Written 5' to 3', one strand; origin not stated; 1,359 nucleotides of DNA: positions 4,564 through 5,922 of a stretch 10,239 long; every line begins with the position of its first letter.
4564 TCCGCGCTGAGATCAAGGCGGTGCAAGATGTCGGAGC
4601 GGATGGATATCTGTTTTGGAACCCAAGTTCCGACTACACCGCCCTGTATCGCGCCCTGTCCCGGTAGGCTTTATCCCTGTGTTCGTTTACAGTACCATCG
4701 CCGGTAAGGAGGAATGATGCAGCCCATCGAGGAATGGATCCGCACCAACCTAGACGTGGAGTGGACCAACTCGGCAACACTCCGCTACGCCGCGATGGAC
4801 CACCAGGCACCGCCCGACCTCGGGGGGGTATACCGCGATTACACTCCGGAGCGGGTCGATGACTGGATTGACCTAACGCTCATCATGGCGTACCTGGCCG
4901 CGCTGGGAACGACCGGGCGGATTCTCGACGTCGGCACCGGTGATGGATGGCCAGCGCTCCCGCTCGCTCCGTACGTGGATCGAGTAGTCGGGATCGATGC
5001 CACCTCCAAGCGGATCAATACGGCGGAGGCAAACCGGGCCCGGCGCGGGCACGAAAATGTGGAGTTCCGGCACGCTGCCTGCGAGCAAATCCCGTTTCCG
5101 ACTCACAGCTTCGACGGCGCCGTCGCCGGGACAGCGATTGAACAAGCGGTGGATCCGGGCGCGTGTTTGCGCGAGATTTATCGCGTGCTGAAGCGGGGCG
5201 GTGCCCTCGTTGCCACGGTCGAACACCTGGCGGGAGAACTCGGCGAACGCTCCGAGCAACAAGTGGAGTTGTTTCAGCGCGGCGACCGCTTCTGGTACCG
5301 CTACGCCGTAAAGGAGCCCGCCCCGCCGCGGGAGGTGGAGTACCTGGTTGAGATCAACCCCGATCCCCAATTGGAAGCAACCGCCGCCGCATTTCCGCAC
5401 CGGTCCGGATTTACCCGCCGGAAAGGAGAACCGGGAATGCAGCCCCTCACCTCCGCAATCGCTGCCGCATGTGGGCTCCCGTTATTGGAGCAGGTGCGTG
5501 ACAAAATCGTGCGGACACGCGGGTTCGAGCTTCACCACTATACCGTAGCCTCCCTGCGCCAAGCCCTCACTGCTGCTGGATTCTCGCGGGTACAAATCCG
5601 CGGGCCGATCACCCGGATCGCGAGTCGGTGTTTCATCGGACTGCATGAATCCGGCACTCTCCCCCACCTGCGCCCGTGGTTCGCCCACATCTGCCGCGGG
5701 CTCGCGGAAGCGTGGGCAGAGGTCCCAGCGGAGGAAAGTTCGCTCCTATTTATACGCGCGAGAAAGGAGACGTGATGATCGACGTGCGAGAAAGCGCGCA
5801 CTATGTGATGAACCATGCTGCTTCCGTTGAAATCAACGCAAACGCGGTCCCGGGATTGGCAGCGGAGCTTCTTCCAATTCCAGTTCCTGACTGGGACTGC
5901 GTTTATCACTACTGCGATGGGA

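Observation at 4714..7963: Eukaryote-type queuine salvage module (Qng1/DUF2419 + Tgt) translationally coupled to an uncharacterised SAM methyltransferase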

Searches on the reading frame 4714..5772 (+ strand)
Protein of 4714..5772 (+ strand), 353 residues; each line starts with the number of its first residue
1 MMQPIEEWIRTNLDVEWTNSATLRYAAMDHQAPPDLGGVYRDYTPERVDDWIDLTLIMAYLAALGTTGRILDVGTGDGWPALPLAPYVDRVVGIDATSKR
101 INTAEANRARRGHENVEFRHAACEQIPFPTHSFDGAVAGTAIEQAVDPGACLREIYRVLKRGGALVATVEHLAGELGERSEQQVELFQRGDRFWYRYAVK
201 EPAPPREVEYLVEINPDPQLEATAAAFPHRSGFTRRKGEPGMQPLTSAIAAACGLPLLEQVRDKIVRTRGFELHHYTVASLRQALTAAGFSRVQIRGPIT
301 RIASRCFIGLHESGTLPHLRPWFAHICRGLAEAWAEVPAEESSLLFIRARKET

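Call 3: search_protein_families(library=pfam, proteins=[window:4714-5772:+], max_evalue=0.01)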
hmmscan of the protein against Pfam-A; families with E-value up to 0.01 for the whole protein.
window:4714-5772:+ (353 aa): 10 families
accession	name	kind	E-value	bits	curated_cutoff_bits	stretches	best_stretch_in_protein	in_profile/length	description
PF08241.18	Methyltransf_11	-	3.1e-21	76.2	21.2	1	71-166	1-94/95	Methyltransferase domain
PF13649.12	Methyltransf_25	-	2.6e-18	66.9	27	1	70-163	1-97/97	Methyltransferase domain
PF13847.12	Methyltransf_31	-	2.2e-16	60.3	27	1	69-179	6-121/145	Methyltransferase domain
PF01209.24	Ubie_methyltran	-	3.8e-11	43.2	20.1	1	67-167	48-151/233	ubiE/COQ5 methyltransferase family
PF13489.12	Methyltransf_23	-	4.2e-11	43.3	27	1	57-169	13-118/164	Methyltransferase domain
PF08242.18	Methyltransf_12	-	1.2e-09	39.2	30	1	71-165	1-98/98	Methyltransferase domain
PF01135.25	PCMT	-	1.4e-05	25.4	20.3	1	56-171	64-175/210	Protein-L-isoaspartate(D-aspartate) O-methyltransferase (PCMT)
PF02527.21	GidB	-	2.6e-05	24.1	27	1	65-137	49-120/184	rRNA small subunit methyltransferase G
PF24675.1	NpmA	-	6.3e-05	22.8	60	1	69-128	26-91/214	16S rRNA (adenine(1408)-N(1))-methyltransferase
PF08003.17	Methyltransf_9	-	0.0035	16.8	23.8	1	68-175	117-225/315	Protein of unknown function (DUF1698)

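Call 4: search_protein_families(library=ncbifam, proteins=[window:4714-5772:+], max_evalue=0.01)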
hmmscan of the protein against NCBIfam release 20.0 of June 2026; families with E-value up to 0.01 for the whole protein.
window:4714-5772:+ (353 aa): 45 families (the best 25 are shown)
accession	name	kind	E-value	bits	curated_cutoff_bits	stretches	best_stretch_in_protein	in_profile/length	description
NF047649.1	MTase_UXPK_star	exception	1.5e-18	66.8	460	1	64-185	75-199/283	methyltransferase/UXPK-star double selenoprotein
NF041537.1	ArsM_AhpD_UU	exception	4.5e-16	58.6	510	1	68-188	78-201/345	arsenite methyltransferase/AhpD domain selenoprotein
NF008823.0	PRK11873.1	subfamily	6.5e-16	58.6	263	1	61-185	72-199/272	arsenite methyltransferase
NF045667.1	MTase_DVU1556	equivalog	2.8e-14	53.1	155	1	54-167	10-119/213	DVU_1556 family methyltransferase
TIGR01934.1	MenG_MenH_UbiE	subfamily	1e-13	51.1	158.35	1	66-166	39-140/223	ubiquinone/menaquinone biosynthesis methyltransferase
NF041536.1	ArsM_DUF2284_UU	exception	1.7e-13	49.7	575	1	67-184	77-197/459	arsenite methyltransferase/DUF2284 domain selenoprotein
NF001244.0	PRK00216.1-5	equivalog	1.2e-12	47.6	216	1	67-166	49-152/236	bifunctional demethylmenaquinone methyltransferase/2-methoxy-6-polyprenyl-1,4-benzoquinol methylase UbiE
NF043040.1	corrin_prot_MT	hypoth_equivalog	1.7e-11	44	180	1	66-180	41-160/216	corrinoid protein-associated methyltransferase CpaM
TIGR01983.1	UbiG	equivalog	3.1e-11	43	102.95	1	68-167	51-151/228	bifunctional 2-polyprenyl-6-hydroxyphenol methylase/3-demethylubiquinol 3-O-methyltransferase UbiG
NF001453.0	PRK00312.1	equivalog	8.2e-10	38.6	188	1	54-181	68-190/217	protein-L-isoaspartate(D-aspartate) O-methyltransferase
NF052510.1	methyltran_MpqE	exception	4.2e-09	36.1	335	1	64-166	44-150/234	methyl-plastoquinone biosynthesis methyltransferase MpqE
TIGR04345.1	ovoA_Cterm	equivalog_domain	1.4e-08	34.6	170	2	113-170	115-172/242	putative 4-mercaptohistidine N1-methyltransferase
TIGR02072.1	BioC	equivalog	4e-08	33.4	184.95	1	61-168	27-133/244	malonyl-ACP O-methyltransferase BioC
NF001242.0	PRK00216.1-3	equivalog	6.1e-08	32.4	351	1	68-166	72-174/258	bifunctional demethylmenaquinone methyltransferase/2-methoxy-6-polyprenyl-1,4-benzoquinol methylase UbiE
NF001243.0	PRK00216.1-4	equivalog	7.1e-08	32.1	235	1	69-167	50-151/237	demethylmenaquinone methyltransferase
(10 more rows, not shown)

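Call 7: search_solved_structures(query=window:4714-5772:+, max_evalue=0.001)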
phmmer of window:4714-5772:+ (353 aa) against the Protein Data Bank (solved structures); distinct sequences matched with E-value up to 0.001: 26.
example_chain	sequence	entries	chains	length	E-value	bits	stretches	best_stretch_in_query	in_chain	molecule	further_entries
1xxl_A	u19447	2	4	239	3.8e-17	65.7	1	64-175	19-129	YcgJ protein | ycgJ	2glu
6uv6_A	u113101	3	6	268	2.8e-15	59.6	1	67-192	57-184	D-glucose O-methyltransferase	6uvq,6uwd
1vl5_A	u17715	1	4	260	3.9e-14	55.8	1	53-167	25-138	unknown conserved protein BH2331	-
3bus_A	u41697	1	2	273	9e-14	54.7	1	48-233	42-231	Methyltransferase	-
4pne_A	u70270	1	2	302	1.3e-10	44.2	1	55-168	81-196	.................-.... protein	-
8zc8_A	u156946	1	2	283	7.6e-09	38.5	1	54-169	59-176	MitM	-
21zq_A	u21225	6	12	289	7.9e-09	38.4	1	54-169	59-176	MitM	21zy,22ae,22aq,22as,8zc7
8ys9_A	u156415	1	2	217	1.4e-08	37.6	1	68-193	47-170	Phosphatidylethanolamine N-methyltransferase/phosphatidyl-N-methylethanolamine N-methyltra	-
7v6h_A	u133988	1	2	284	4.8e-08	35.8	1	53-166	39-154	Cyclopropane fatty-acyl-phospholipid synthase-like methyltransferase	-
1vlm_A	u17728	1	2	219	2.6e-07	33.4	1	64-194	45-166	SAM-dependent methyltransferase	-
8joz_A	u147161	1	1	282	1.9e-06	30.6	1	51-167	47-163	tRNA 5-carboxymethoxyuridine methyltransferase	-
4htf_A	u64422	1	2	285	1.9e-06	30.5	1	51-167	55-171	S-adenosylmethionine-dependent methyltransferase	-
3l8d_A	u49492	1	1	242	3.1e-06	29.9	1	55-167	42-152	Methyltransferase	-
3mgg_A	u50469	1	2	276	3.9e-06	29.5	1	68-167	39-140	Methyltransferase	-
3bkw_A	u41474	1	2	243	4.7e-06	29.3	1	53-194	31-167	S-adenosylmethionine dependent methyltransferase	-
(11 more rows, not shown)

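Call 11: find_homologous_proteins(query=window:4714-5772:+, max_evalue=0.001)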
Query window:4714-5772:+ (353 aa): 192 proteins with E <= 0.001 among 8000 candidates; the best 120 are listed.
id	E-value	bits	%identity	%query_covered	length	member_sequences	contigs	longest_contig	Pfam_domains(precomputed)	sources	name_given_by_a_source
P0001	2.7e-235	798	99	100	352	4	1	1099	PF13847.13,PF13489.13,PF13649.13,PF01135.26,PF01209.25,PF08241.19,PF08242.19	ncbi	-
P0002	1.1e-205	701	86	100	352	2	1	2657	PF13847.13,PF13489.13,PF13649.13,PF01209.25,PF08241.19,PF08242.19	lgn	-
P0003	5.6e-157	541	69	99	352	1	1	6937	PF13847.13,PF13489.13,PF13649.13,PF02527.22,PF24675.2,PF01209.25,PF08241.19,PF08242.19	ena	-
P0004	4.6e-155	534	68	100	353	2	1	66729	PF13847.13,PF13489.13,PF13649.13,PF01135.26,PF01209.25,PF08241.19,PF08242.19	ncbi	-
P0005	2.2e-154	532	67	100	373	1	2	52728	PF13847.13,PF13489.13,PF13649.13,PF02527.22,PF01135.26,PF01209.25,PF08241.19,PF08242.19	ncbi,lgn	-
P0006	1.6e-152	526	68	100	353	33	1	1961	PF13847.13,PF13489.13,PF13649.13,PF01135.26,PF01209.25,PF08241.19,PF08242.19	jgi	-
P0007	3.8e-148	512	66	99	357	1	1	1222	PF13847.13,PF13489.13,PF13649.13,PF02527.22,PF01135.26,PF01209.25,PF08241.19,PF08242.19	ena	-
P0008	4.6e-148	511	65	99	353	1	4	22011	PF13847.13,PF13489.13,PF13649.13,PF02527.22,PF01135.26,PF01209.25,PF08241.19,PF08242.19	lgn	-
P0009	1.2e-145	503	64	100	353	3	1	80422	PF13847.13,PF13489.13,PF13649.13,PF01135.26,PF01209.25,PF08241.19,PF08242.19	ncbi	-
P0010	2.8e-139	482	62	99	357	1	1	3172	PF13847.13,PF13489.13,PF13649.13,PF01135.26,PF01209.25,PF08241.19,PF08242.19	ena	-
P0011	4.8e-110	386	54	99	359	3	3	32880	PF13847.13,PF13489.13,PF13649.13,PF01135.26,PF01209.25,PF08241.19,PF08242.19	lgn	-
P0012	1.3e-109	385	54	99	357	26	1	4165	PF13847.13,PF13489.13,PF13649.13,PF01135.26,PF01209.25,PF08241.19,PF08242.19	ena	-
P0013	4.7e-108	380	52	99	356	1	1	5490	PF13847.13,PF13489.13,PF13649.13,PF01135.26,PF01209.25,PF08241.19,PF08242.19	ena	-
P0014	4.8e-107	376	52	98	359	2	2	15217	PF13847.13,PF13489.13,PF13649.13,PF02527.22,PF01209.25,PF08241.19,PF08242.19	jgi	-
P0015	6.6e-106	373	53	99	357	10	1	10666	PF13847.13,PF13489.13,PF13649.13,PF01209.25,PF08241.19,PF08242.19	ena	-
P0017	4.5e-101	357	51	99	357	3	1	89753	PF13847.13,PF13489.13,PF13649.13,PF01135.26,PF01209.25,PF08241.19,PF08242.19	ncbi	-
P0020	1.2e-62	230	41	98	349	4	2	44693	PF13847.13,PF13489.13,PF13649.13,PF02527.22,PF01209.25,PF08241.19,PF08242.19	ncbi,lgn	-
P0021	1.1e-59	221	40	98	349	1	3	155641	PF13847.13,PF13489.13,PF13649.13,PF02527.22,PF01209.25,PF08241.19,PF08242.19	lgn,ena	-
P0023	1.7e-57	213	37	99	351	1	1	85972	PF13847.13,PF13489.13,PF13649.13,PF02527.22,PF01209.25,PF08241.19,PF08242.19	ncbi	ncbi:MAG: class I SAM-dependent methyltransferase [Candidatus Bipolaricaulaceae bacterium]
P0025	3.2e-54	203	37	98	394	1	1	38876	PF13847.13,PF13489.13,PF13649.13,PF02527.22,PF01135.26,PF01209.25,PF08241.19,PF08242.19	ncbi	-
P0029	6.9e-36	142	33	82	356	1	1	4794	PF13847.13,PF13489.13,PF13649.13,PF01209.25,PF08241.19,PF08242.19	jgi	jgi:SAM-dependent methyltransferase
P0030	1.2e-35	141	32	93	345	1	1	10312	PF13847.13,PF13489.13,PF13649.13,PF01209.25,PF08241.19,PF08242.19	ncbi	-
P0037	1.6e-26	112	41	53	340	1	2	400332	PF13847.13,PF13489.13,PF13649.13,PF01209.25,PF08241.19,PF08242.19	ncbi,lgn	-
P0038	3.2e-26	111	39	48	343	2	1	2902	PF13847.13,PF13489.13,PF13649.13,PF01209.25,PF08241.19,PF08242.19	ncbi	-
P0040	3.1e-21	94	27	81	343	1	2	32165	PF13847.13,PF13489.13,PF13649.13,PF01209.25,PF08241.19,PF08242.19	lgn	-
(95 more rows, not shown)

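Call 12: find_encoding_contigs(protein=P0004, flank=7000, max_places=2)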
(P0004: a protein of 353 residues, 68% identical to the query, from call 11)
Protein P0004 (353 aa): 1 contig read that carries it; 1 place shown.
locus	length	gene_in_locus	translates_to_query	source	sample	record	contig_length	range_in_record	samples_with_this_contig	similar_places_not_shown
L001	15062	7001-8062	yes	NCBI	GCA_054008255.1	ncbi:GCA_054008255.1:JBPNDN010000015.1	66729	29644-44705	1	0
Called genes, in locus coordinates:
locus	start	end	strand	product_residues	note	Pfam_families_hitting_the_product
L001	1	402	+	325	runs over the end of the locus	PF00056:Ldh_1_N, PF02866:Ldh_1_C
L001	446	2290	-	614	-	PF01134:GIDA, PF07992:Pyr_redox_2 (weak), PF12831:FAD_oxidored (weak), PF21680:GIDA_C_1st, PF13932:SAM_GIDA_C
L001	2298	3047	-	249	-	PF01145:Band_7, PF13421:Band_7_1 (faint)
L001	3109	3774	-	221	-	PF00702:Hydrolase, PF12710:HAD, PF08282:Hydrolase_3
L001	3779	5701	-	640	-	PF13229:Beta_helix, PF05048:NosD, PF13229:Beta_helix, PF05048:NosD, PF02643:DUF192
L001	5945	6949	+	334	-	PF13200:DUF4015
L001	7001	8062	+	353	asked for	PF13489:Methyltransf_23, PF01135:PCMT (weak), PF01209:Ubie_methyltran, PF13847:Methyltransf_31, PF08241:Methyltransf_11, PF08242:Methyltransf_12, PF13649:Methyltransf_25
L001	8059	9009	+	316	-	PF10343:Q_salvage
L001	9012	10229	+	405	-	PF01702:TGT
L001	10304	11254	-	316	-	-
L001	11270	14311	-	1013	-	PF00801:PKD, PF18911:PKD_4, PF00801:PKD, PF18911:PKD_4, PF00801:PKD, PF18911:PKD_4, PF13860:FlgD_ig (weak), PF18962:Por_Secre_tail (weak), +1 more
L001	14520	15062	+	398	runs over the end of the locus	PF03462:PCRF, PF00472:RF-1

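Call 13: find_encoding_contigs(protein=P0017, flank=7000, max_places=2)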
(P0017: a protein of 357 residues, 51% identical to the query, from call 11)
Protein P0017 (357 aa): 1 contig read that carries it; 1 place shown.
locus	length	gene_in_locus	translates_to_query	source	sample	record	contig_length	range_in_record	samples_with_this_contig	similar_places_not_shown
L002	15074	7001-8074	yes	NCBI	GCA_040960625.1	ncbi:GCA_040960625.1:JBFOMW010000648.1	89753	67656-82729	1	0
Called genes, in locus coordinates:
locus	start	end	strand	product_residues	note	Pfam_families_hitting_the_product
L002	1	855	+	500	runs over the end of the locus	PF01523:PmbA_TldD_1st (faint), PF19289:PmbA_TldD_3rd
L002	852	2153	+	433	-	PF01523:PmbA_TldD_1st (weak), PF19289:PmbA_TldD_3rd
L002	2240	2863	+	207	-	PF14681:UPRTase, PF00156:Pribosyltran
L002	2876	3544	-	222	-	PF00702:Hydrolase, PF12710:HAD, PF08282:Hydrolase_3 (weak)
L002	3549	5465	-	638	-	PF05048:NosD, PF13229:Beta_helix, PF05048:NosD, PF02643:DUF192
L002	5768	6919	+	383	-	PF13200:DUF4015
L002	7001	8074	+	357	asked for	PF13489:Methyltransf_23, PF01135:PCMT (weak), PF01209:Ubie_methyltran, PF13847:Methyltransf_31, PF08241:Methyltransf_11, PF08242:Methyltransf_12, PF13649:Methyltransf_25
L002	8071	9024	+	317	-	PF10343:Q_salvage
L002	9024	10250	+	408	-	PF01702:TGT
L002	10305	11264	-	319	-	-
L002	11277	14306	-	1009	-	PF22352:K319L-like_PKD (faint), PF00801:PKD, PF18911:PKD_4, PF00801:PKD, PF18911:PKD_4, PF00801:PKD, PF18911:PKD_4, PF18962:Por_Secre_tail (weak), +1 more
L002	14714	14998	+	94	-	-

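Call 14: find_encoding_contigs(protein=P0021, flank=7000, max_places=2)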
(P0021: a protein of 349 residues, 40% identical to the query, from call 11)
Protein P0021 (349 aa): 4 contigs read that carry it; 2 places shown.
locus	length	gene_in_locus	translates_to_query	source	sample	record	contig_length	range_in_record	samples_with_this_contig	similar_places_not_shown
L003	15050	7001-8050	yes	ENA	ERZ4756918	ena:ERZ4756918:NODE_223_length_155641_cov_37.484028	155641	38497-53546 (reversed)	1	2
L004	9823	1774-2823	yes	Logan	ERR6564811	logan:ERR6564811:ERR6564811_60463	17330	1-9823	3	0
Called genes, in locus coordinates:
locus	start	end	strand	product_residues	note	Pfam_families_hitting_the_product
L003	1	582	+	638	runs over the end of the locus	PF02922:CBM_48, PF00128:Alpha-amylase, PF02806:Alpha-amylase_C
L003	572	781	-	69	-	-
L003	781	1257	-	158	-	PF13624:SurA_N_3 (weak), PF09312:SurA_N (weak)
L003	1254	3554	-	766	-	PF02359:CDC48_N, PF02933:CDC48_2, PF05496:RuvB_N (weak), PF13191:AAA_16 (weak), PF00004:AAA, PF17862:AAA_lid_3, PF00004:AAA, PF17862:AAA_lid_3, +30 more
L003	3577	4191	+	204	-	PF02834:LigT_PEase, PF13563:2_5_RNA_ligase2, PF02834:LigT_PEase (weak)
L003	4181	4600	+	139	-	PF01951:Archease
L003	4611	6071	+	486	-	PF01139:RtcB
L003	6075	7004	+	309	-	-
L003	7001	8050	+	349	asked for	PF01209:Ubie_methyltran, PF02527:GidB, PF13489:Methyltransf_23, PF13847:Methyltransf_31, PF08241:Methyltransf_11, PF08242:Methyltransf_12, PF13649:Methyltransf_25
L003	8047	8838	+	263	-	PF01261:AP_endonuc_2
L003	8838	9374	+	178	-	PF02663:FmdE, PF01258:zf-dskA_traR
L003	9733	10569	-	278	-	PF00005:ABC_tran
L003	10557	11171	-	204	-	PF00664:ABC_membrane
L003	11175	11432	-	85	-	-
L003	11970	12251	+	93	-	PF00271:Helicase_C (weak)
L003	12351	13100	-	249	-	PF14326:DUF4384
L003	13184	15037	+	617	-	PF02734:Dak2, PF21645:FakA-like_M, PF02645:DegV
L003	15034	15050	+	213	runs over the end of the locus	PF02660:G3P_acyltransf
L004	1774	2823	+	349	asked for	PF01209:Ubie_methyltran, PF02527:GidB, PF13489:Methyltransf_23, PF13847:Methyltransf_31, PF08241:Methyltransf_11, PF08242:Methyltransf_12, PF13649:Methyltransf_25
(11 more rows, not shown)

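Call 15: find_encoding_contigs(protein=P0025, flank=7000, max_places=2)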
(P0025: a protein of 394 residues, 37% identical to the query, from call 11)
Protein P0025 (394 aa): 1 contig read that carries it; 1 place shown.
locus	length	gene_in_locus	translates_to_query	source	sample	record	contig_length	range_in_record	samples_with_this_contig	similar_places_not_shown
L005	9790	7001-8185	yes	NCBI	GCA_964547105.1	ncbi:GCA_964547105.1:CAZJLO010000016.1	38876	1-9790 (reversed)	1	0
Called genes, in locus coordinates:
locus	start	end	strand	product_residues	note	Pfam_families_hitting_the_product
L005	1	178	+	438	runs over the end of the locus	PF19289:PmbA_TldD_3rd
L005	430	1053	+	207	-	PF14681:UPRTase, PF00156:Pribosyltran (weak)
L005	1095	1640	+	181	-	-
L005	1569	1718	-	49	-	-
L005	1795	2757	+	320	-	-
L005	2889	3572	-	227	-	PF00702:Hydrolase, PF12710:HAD, PF08282:Hydrolase_3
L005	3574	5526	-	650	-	PF13229:Beta_helix (weak), PF05048:NosD, PF13229:Beta_helix, PF05048:NosD, PF13229:Beta_helix (weak), PF02643:DUF192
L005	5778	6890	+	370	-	PF13200:DUF4015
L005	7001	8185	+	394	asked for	PF01135:PCMT, PF01209:Ubie_methyltran, PF02527:GidB (weak), PF13489:Methyltransf_23, PF13847:Methyltransf_31, PF08241:Methyltransf_11, PF08242:Methyltransf_12, PF13649:Methyltransf_25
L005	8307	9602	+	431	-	PF01702:TGT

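Call 17: search_protein_families(library=pfam, proteins=[L003:6075-7001:+, L003:8047-8835:+, L003:8838-9371:+, L005:8307-9599:+, L005:1795-2754:+, L001:10307-11254:-], max_evalue=1)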
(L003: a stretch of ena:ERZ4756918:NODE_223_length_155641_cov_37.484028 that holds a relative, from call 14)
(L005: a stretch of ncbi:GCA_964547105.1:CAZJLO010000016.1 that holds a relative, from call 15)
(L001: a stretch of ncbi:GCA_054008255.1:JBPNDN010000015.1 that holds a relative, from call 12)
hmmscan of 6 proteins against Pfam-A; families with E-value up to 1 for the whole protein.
L003:6075-7001:+ (309 aa): 46 families (the best 25 are shown)
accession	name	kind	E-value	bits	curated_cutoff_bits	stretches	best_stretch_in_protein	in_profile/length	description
PF00400.38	WD40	-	1.3e-45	152.3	27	6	263-301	1-39/39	WD domain, G-beta repeat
PF25174.1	Beta-prop_THOC3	-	4.9e-43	147.5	305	3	193-303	133-243/272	THOC3 beta-propeller domain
PF25175.1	Beta-prop_WDR5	-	7.6e-38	130.9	250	2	192-303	55-166/296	WDR5 beta-propeller domain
PF25173.1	Beta-prop_WDR3_1st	-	7.8e-38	130.5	154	2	42-216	2-183/184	WDR3 first beta-propeller domain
PF24814.1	WD40_Prp19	-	6.6e-33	114.4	320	3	236-302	140-206/281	Prp19 WD40 domain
PF24817.1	WD40_WDHD1_1st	-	2e-30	106.4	109.9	4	236-303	91-158/291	WDHD1 first WD40 domain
PF24807.1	WD40_CDC20-Fz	-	4.8e-24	85.6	200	2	41-183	21-168/292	CDC20/Fizzy WD40 domain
PF23414.1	Beta-prop_EML_2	-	4.2e-23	82.5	90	3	193-303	2-111/266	Echinoderm microtubule-associated protein second beta-propeller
PF25172.1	Beta-prop_WDR3_2nd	-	1.6e-22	80.6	140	3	194-302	180-288/293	WDR3 second beta-propeller domain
PF25391.1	WD40_Gbeta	-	8.3e-20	71.5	150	2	214-302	168-255/340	G protein beta WD-40 repeat protein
PF24105.1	Beta-prop_CAF1B_HIR1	-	3.7e-19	69.4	80.5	2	149-303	68-202/383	CAF1B/HIR1 beta-propeller domain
PF25047.1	Beta-prop_TEP1_2nd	-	1.2e-17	64.4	89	3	182-303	83-205/255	TEP-1 second beta-propeller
PF25168.1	Beta-prop_WDR36-Utp21_2nd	-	3.3e-17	63.3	84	2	226-293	235-301/335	WDR36/Utp21 second beta-propeller domain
PF24780.1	WD40_MABP1-WDR62_1st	-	8.5e-17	61.9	496.3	3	195-304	44-155/328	MABP1/WDR62 first WD40 domain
PF24805.1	EIF3I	-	6e-16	58.9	200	2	228-294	49-114/324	EIF3I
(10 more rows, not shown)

L003:8047-8835:+ (263 aa): 2 families
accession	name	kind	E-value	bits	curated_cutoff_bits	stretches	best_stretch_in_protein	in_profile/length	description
PF01261.30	AP_endonuc_2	-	1.3e-24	87.7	31.1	1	23-251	4-247/249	Xylose isomerase-like TIM barrel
PF12088.13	DUF3565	-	0.11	12.9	25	0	112-133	23-44/58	Protein of unknown function (DUF3565)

L003:8838-9371:+ (178 aa): 4 families
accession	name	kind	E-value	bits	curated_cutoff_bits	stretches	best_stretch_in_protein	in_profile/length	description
PF02663.19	FmdE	-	1.2e-38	132.6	22.9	1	12-97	1-85/133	FmdE, Molybdenum formylmethanofuran dehydrogenase operon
PF01258.23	zf-dskA_traR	-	1.3e-08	35.1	24.9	1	143-174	3-34/36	Prokaryotic dksA/traR C4-type zinc finger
PF24458.1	DUF7573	-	0.00029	21.2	30.2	1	143-172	11-38/39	Domain of unknown function (DUF7573)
PF24734.1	DUF7685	-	0.2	12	27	1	145-174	1-35/43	Domain of unknown function (DUF7685)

L005:8307-9599:+ (431 aa): 2 families
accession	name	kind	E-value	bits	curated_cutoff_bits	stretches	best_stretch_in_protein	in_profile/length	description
PF01702.25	TGT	-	1.7e-129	432.4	26.3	2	160-429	92-352/357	Queuine tRNA-ribosyltransferase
PF12167.14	Arm-DNA-bind_2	-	0.16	12.5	22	1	396-422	30-56/65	Arm DNA-binding domain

L005:1795-2754:+ (320 aa): 0 families

L001:10307-11254:- (316 aa): 1 family
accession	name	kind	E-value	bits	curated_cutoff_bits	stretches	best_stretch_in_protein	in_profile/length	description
PF03349.22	Toluene_X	-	0.18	10.7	29.7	0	36-65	22-52/421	Outer membrane protein transport protein (OMPP1/FadL/TodX)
